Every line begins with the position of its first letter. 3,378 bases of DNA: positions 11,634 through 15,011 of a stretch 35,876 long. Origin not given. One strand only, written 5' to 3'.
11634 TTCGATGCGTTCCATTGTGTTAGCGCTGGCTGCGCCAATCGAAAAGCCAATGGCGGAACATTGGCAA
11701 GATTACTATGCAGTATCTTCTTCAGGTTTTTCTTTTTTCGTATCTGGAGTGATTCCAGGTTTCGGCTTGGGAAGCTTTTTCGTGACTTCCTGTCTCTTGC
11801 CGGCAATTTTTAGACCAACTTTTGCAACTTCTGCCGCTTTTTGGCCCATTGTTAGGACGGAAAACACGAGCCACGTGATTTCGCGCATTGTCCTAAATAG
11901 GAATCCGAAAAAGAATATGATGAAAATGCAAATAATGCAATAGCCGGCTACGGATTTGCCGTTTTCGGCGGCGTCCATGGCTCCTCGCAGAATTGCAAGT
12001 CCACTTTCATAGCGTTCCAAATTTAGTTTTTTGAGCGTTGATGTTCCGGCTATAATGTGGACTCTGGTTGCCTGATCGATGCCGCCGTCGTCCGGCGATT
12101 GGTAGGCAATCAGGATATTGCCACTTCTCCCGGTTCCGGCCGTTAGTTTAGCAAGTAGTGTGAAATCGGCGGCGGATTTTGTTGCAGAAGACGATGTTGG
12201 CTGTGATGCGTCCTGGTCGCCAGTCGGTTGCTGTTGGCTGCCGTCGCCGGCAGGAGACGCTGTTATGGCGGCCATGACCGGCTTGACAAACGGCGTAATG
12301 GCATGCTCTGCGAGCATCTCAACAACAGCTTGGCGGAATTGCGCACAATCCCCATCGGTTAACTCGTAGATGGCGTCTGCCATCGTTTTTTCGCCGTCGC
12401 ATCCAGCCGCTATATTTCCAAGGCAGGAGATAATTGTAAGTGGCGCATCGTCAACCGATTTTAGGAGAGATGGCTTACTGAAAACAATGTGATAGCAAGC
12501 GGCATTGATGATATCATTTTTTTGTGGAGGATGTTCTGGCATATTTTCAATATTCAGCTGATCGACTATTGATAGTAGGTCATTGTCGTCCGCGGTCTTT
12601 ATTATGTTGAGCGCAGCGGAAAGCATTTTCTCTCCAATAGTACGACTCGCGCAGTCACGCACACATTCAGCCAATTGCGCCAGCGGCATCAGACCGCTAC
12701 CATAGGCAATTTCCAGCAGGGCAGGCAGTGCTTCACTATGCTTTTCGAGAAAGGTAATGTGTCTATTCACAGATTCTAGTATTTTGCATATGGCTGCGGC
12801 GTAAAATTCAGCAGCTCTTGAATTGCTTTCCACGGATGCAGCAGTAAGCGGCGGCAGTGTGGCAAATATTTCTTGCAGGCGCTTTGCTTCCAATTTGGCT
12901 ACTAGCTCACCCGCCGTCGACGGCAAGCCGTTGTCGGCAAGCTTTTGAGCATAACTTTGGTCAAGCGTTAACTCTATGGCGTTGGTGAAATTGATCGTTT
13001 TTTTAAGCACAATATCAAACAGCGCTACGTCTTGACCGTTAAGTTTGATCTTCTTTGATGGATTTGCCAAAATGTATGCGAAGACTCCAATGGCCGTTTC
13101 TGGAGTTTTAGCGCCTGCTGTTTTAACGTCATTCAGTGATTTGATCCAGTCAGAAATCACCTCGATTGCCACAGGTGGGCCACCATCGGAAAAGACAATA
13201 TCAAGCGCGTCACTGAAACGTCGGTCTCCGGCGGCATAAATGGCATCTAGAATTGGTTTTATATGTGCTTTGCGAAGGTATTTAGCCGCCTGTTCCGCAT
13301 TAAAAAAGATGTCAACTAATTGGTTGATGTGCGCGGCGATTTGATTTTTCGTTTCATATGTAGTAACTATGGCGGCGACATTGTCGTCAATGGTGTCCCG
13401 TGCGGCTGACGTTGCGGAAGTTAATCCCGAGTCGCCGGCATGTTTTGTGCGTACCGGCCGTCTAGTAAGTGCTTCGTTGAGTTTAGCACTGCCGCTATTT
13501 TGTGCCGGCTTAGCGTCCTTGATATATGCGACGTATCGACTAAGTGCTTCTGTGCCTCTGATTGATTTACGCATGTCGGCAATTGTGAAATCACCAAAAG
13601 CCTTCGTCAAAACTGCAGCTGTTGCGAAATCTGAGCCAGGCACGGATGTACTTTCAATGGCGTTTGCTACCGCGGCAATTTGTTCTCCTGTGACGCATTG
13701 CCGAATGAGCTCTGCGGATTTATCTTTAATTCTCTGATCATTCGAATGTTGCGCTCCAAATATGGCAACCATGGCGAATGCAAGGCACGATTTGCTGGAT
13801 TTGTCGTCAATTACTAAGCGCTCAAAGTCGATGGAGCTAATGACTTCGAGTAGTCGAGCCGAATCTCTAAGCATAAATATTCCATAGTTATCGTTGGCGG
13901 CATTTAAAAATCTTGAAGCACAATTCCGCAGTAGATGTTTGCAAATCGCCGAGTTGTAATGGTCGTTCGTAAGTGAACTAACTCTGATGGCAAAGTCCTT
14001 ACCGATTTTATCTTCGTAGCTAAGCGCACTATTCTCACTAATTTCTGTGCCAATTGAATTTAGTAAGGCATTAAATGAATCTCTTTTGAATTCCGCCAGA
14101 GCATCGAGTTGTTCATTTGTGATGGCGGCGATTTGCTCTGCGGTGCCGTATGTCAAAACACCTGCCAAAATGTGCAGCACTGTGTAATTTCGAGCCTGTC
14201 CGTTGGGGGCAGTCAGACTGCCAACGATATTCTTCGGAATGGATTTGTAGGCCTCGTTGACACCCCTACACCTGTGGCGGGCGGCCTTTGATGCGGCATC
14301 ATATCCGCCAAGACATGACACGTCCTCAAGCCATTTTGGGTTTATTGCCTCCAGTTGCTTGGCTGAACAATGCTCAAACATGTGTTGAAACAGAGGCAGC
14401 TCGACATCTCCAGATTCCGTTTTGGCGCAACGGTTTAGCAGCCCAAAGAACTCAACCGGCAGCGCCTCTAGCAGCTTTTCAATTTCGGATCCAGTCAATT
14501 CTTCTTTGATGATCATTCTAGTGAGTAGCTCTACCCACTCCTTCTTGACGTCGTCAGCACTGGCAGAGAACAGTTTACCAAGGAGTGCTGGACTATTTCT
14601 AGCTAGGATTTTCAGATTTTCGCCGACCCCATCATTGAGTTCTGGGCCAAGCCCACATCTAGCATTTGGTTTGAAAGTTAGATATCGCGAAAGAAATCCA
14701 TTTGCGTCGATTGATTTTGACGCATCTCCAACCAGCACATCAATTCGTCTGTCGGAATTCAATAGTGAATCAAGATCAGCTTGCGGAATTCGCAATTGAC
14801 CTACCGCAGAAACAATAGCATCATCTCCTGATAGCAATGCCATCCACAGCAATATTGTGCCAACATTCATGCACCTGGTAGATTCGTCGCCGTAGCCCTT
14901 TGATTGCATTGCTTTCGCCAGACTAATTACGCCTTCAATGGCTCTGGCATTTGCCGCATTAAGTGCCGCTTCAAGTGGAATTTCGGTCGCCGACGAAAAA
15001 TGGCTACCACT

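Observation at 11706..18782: Divergent pair of giant paralogous orphan proteins sharing an identically placed C-terminal IFFGFLF hydrophobic anchor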

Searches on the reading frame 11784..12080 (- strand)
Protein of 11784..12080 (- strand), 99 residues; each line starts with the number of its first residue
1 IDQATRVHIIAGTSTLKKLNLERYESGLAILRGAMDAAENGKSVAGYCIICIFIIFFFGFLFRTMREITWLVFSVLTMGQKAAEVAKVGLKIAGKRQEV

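Call 47: find_related_loci(query=A4, collection=metagenome_contigs, flank=10000)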
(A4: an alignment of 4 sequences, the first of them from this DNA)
Query A4 (99 aa) in metagenome_contigs; peptide patterns used: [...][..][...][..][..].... (x = any residue, [..] = any of these).
600 stretches matched a pattern, but none encodes a relative of the query by tblastn (E <= 1e-3).

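Call 87: search_solved_structures(query=A4, max_evalue=10)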
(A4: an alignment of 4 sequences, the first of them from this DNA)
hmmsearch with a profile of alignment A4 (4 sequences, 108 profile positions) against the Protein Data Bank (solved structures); distinct sequences matched with E-value up to 10: 1.
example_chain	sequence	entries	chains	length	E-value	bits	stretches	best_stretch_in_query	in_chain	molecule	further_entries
6s3l_G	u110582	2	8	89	1.1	12.6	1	34-77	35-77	Flagellar biosynthetic protein FliQ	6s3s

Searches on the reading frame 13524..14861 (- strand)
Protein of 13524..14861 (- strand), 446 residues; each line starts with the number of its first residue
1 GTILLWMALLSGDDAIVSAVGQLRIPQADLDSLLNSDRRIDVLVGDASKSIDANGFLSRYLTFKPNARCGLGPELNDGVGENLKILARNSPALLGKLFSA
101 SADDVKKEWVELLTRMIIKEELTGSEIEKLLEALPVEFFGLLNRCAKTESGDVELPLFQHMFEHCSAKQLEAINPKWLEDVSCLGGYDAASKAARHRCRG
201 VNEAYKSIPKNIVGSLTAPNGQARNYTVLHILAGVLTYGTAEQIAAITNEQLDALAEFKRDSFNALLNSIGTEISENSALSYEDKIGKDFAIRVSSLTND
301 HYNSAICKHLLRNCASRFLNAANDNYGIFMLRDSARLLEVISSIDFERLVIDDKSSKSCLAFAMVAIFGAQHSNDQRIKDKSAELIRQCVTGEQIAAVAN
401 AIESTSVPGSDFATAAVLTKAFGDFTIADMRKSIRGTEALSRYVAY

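Call 79: predict_structure(alignment_id=A5)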
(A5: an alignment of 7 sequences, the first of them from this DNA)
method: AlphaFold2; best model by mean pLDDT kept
length: 446 residues; sequences in the alignment: 7
mean_pLDDT: 66.2   pTM: 0.65
mean pLDDT of the five models: 66.2, 65.7, 64.6, 61.9, 58.5
residues with pLDDT >= 90: 47; 70-90: 161; 50-70: 122; < 50: 116
segments of 3 or more residues with pLDDT < 50: 1-4, 20-55, 57-77, 185-189, 275-282, 327-329, 407-416, 425-446
pLDDT, mean of each block of 10 residues (from residue 1): 47 51 42 41 43 49 40 45 74 76 76 85 87 91 66 80 94 85 52 71 87 85 75 89 89 86 79 50 59 72 77 74 56 61 71 64 68 72 73 56 50 49 48 45 41
secondary structure, 60 per line:
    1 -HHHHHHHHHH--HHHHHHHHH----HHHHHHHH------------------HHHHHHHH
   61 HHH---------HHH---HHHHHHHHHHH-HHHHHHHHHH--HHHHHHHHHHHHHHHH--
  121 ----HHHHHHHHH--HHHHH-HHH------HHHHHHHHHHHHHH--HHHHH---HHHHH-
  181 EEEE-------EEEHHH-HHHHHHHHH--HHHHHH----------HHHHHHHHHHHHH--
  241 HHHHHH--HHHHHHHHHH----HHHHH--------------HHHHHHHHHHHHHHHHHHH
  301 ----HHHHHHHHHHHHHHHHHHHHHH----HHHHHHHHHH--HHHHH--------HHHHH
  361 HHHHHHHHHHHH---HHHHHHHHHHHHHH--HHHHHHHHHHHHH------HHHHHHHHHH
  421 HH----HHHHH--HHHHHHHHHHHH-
elements in order: H2-11 H14-22 H27-34 H53-63 H79-89 H91-100 H103-118 H125-133 H136-140 H151-164 H167-171 H175-179 E181-184 E192-194 H199-207 H210-215 H226-238 H241-246 H249-258 H263-267 H282-300 H305-326 H331-340 H343-347 H356-372 H376-389 H392-404 H411-422 H427-431 H434-445
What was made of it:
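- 13854..14624 (-): A residues 284-540: conserved family core. It includes SGYD..RW..K and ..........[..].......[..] (motif at 14097-14162). AF2 with a 7-sequence MSA gives pLDDT 74-94 for roughly residues 284-474, all helical plus a small beta-hairpin (call 79).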

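Call 81: fold_search(model_id=the predicted structure, library=pdb)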
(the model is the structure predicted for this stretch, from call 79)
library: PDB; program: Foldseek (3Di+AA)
matches with E <= 10: 843; with E <= 0.001: 0
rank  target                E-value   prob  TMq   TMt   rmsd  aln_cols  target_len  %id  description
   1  5mfe_A                6.9e-03  0.97  0.19  0.25  13.8       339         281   11  Designed armadillo repeat protein YIIIM5AII in complex with (RR)4 peptide (released 2017-09-13)
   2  5mfl_A                7.8e-03  0.95  0.19  0.23  17.5       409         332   13  Designed armadillo repeat protein (KR)5_GS10_YIIIM6AII (released 2017-09-13)
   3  5mfm_A                8.1e-03  0.97  0.21  0.25  16.9       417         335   13  Designed armadillo repeat protein peptide fusion YIIIM6AII_GS11_(KR)5 (released 2017-09-13)
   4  7sqc_N0               1.1e-02  0.95  0.22  0.20  18.8       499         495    9  Ciliary C1 central pair apparatus isolated from Chlamydomonas reinhardtii (released 2022-04-13)
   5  8g4j_B                1.2e-02  0.92  0.21  0.22  17.7       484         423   10  Crystal structure of Cavia porcellus (guinea pig) importin-alpha 1 in cargo-free state (released 2023-02-22)
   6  9ptd_B                1.2e-02  0.91  0.19  0.22  15.0       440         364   14  Crystal structure of C. elegans PUF-3 (released 2025-12-17)
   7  5mfe_C                1.4e-02  0.97  0.21  0.28  15.6       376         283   12  Designed armadillo repeat protein YIIIM5AII in complex with (RR)4 peptide (released 2017-09-13)
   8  9mf5_A                1.4e-02  0.82  0.18  0.15  20.6       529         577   12  CryoEM structure of the Protein Phosphatase 2A (Abeta-B56gamma-Calpha) holoenzyme complex (released 2025-07-09)
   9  5mfh_A                1.6e-02  0.98  0.21  0.28  15.6       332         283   12  Designed armadillo repeat protein YIIIM5AII in complex with peptide (RR)5 (released 2017-09-13)
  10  5mfm_C                1.6e-02  0.94  0.20  0.24  16.4       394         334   11  Designed armadillo repeat protein peptide fusion YIIIM6AII_GS11_(KR)5 (released 2017-09-13)
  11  5mfl_C                1.6e-02  0.98  0.21  0.26  15.1       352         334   11  Designed armadillo repeat protein (KR)5_GS10_YIIIM6AII (released 2017-09-13)
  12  5mfm_F                1.7e-02  0.95  0.20  0.24  18.1       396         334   12  Designed armadillo repeat protein peptide fusion YIIIM6AII_GS11_(KR)5 (released 2017-09-13)
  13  7onb_C                1.9e-02  0.72  0.17  0.12  19.8       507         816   10  Structure of the U2 5' module of the A3'-SSA complex (released 2021-08-04)
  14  4plr_A                1.9e-02  0.96  0.21  0.27  15.8       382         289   12  Crystal Structures of Designed Armadillo Repeat Proteins: Implications of Construct Design and Crystallization Conditi (released 2014-08-27)
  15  4rv1_F                2.0e-02  0.93  0.22  0.23  15.9       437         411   13  Crystal Structure of Engineered Protein. Northeast Structural Genomics Consortium (NESG) Target OR497. (released 2014-12-10)
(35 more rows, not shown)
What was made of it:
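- On ARM/HEAT repeat superfamily: The best Foldseek E is 7e-3 with TM 0.19-0.30 (call 81).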

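Call 85: fold_search(model_id=the predicted structure, library=viral)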
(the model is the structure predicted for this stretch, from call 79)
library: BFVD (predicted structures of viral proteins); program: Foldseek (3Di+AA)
matches with E <= 10: 334; with E <= 0.001: 0
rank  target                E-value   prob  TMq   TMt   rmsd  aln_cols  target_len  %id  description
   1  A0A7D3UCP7            8.6e-03  0.57  0.12  0.11  21.8       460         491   12  (no name in the UniProt tables at hand)
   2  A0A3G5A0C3            2.9e-02  0.75  0.20  0.18  21.7       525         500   11  Uncharacterized protein [Harvfovirus sp.]
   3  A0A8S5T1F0            3.1e-02  0.72  0.20  0.13  16.7       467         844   10  Uncharacterized protein [Myoviridae sp. ctWb16]
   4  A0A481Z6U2            4.2e-02  0.91  0.25  0.22  14.8       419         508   10  Importin beta binding domain protein [Pithovirus LCPAC302]
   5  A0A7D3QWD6            4.2e-02  0.28  0.11  0.09  21.2       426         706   12  DUF4116 domain-containing protein [Fadolivirus FV1/VV64]
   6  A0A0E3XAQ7            5.8e-02  0.25  0.13  0.09  26.9       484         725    9  Uncharacterized protein [Bovine papular stomatitis virus]
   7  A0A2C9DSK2            7.0e-02  0.21  0.13  0.10  25.2       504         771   13  Uncharacterized protein [Western grey kangaroopox virus]
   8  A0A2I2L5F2            9.3e-02  0.20  0.11  0.13  26.1       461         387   10  F-box domain-containing protein [Orpheovirus IHUMI-LCC2]
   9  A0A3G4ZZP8            9.7e-02  0.21  0.15  0.13  21.4       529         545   11  Uncharacterized protein [Harvfovirus sp.]
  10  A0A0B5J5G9            1.0e-01  0.51  0.18  0.19  20.3       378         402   12  Ankyrin repeat protein [Pandoravirus inopinatum]
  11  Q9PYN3                1.2e-01  0.54  0.20  0.11  16.5       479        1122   12  ORF163 [Xestia c-nigrum granulosis virus]
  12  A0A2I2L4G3            1.4e-01  0.51  0.17  0.20  15.1       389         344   11  Uncharacterized protein [Orpheovirus IHUMI-LCC2]
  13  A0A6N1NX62            1.4e-01  0.38  0.16  0.10  20.9       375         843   14  Aminopeptidase M1-like [Tupanvirus soda lake]
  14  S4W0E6                1.4e-01  0.25  0.15  0.14  22.4       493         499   10  F-box incomplete domain containing protein [Pandoravirus salinus]
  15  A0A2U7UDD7            1.4e-01  0.16  0.13  0.11  19.0       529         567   10  F-box domain containing protein [Pandoravirus neocaledonia]
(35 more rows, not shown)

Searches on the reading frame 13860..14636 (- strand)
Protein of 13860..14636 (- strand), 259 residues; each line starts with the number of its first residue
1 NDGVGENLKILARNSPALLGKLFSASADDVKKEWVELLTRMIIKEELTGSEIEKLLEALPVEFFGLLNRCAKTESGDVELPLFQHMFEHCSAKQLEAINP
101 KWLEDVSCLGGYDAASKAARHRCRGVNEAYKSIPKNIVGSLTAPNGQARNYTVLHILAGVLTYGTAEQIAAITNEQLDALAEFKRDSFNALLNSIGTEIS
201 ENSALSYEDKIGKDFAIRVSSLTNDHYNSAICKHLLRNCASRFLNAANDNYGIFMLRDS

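Call 37: find_homologous_proteins(query=A2, max_evalue=0.01)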
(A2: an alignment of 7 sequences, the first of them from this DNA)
Query A2 (7 sequences): 8000 candidates shared short words with the query, none scored E <= 0.01.
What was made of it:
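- Tried and rejected: That search was wasted and says nothing about the family (call 37).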

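Call 86: search_solved_structures(query=A2, max_evalue=10)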
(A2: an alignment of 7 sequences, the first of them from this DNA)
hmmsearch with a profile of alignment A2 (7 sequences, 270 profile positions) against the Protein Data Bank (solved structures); distinct sequences matched with E-value up to 10: 2.
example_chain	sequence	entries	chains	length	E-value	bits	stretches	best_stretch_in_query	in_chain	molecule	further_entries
9zem_A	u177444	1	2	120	5.8e-05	25.8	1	165-192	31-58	HeliScrew4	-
9i6b_C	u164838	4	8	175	1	11.9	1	145-223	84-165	Mitochondrial import receptor subunit tom22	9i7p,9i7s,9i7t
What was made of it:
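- Tried and rejected: Profile searches against PDB sequences gave two hits (calls 86, 87).
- Closest known: ARM/HEAT alpha-solenoid repeat proteins. Same: The core is built of short 3-helix units of about 40 aa. The [ST]xxE/Q helix-capping motifs recur (calls 79, 81, 86).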

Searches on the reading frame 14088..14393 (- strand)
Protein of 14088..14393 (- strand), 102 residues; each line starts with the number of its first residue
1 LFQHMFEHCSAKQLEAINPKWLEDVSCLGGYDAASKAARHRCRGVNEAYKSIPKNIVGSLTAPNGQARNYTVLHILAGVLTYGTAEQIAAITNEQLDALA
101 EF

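Call 45: find_related_loci(query=A3, collection=metagenome_contigs, flank=10000)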
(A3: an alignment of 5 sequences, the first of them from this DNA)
Query A3 (102 aa) in metagenome_contigs; peptide patterns used: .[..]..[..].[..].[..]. (x = any residue, [..] = any of these).
127 stretches matched a pattern, but none encodes a relative of the query by tblastn (E <= 1e-3).
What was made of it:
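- Tried and rejected: The relatives' own contigs were also not hit, so that collection evidently lacks these samples (calls 45, 47).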
